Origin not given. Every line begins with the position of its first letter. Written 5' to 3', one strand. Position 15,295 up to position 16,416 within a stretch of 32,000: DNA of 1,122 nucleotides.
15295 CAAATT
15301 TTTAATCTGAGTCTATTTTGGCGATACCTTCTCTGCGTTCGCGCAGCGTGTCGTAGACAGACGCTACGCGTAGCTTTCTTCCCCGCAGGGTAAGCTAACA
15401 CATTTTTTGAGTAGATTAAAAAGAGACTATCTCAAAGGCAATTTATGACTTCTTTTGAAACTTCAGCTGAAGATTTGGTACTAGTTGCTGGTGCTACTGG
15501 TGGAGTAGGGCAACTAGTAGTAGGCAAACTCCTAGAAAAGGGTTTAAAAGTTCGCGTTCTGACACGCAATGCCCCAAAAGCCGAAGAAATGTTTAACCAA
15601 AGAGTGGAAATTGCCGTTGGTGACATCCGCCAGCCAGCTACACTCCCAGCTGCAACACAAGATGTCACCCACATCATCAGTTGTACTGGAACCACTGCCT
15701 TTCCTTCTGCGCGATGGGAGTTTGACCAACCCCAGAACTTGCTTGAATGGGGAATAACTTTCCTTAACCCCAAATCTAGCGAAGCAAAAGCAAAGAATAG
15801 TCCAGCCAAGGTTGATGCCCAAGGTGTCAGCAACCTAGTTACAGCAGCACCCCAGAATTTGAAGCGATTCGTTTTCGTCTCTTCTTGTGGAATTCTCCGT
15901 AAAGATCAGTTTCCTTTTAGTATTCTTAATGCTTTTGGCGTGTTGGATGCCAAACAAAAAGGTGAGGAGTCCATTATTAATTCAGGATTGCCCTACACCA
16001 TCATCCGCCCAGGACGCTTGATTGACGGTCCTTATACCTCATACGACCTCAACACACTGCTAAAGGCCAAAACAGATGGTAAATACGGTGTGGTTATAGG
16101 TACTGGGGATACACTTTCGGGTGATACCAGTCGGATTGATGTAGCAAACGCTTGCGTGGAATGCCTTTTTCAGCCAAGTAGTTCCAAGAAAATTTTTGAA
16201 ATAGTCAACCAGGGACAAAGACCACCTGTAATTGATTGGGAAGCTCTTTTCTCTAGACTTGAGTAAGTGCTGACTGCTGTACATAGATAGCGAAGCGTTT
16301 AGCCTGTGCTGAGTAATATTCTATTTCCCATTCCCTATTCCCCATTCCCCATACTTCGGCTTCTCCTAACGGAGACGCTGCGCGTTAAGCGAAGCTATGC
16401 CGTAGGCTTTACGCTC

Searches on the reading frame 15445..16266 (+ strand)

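Call 81: search_protein_families(library=pfam, proteins=[window:15445-16266:+], max_evalue=0.001)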
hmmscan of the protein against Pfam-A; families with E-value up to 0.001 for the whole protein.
window:15445-16266:+ (273 aa): 7 families
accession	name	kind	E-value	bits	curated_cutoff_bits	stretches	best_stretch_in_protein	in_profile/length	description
PF13460.12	NAD_binding_10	-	2.5e-32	112.7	27.2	1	16-244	1-184/184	NAD(P)H-binding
PF05368.20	NmrA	-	1.6e-11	44.8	27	1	10-82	3-78/298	NmrA-like family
PF01370.27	Epimerase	-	4.2e-09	36.6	20.9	1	12-92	1-82/240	NAD dependent epimerase/dehydratase family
PF01073.25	3Beta_HSD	-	3.9e-06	26.5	22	1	13-84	1-77/280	3-beta hydroxysteroid dehydrogenase/isomerase family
PF00106.31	adh_short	-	3.6e-05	23.8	26.6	1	12-74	3-71/195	short chain dehydrogenase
PF08659.16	KR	-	0.00024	21.5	22.6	0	12-48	3-40/180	KR domain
PF07993.18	NAD_binding_4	-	0.00081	19.1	20.1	0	14-55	1-43/258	Male sterility protein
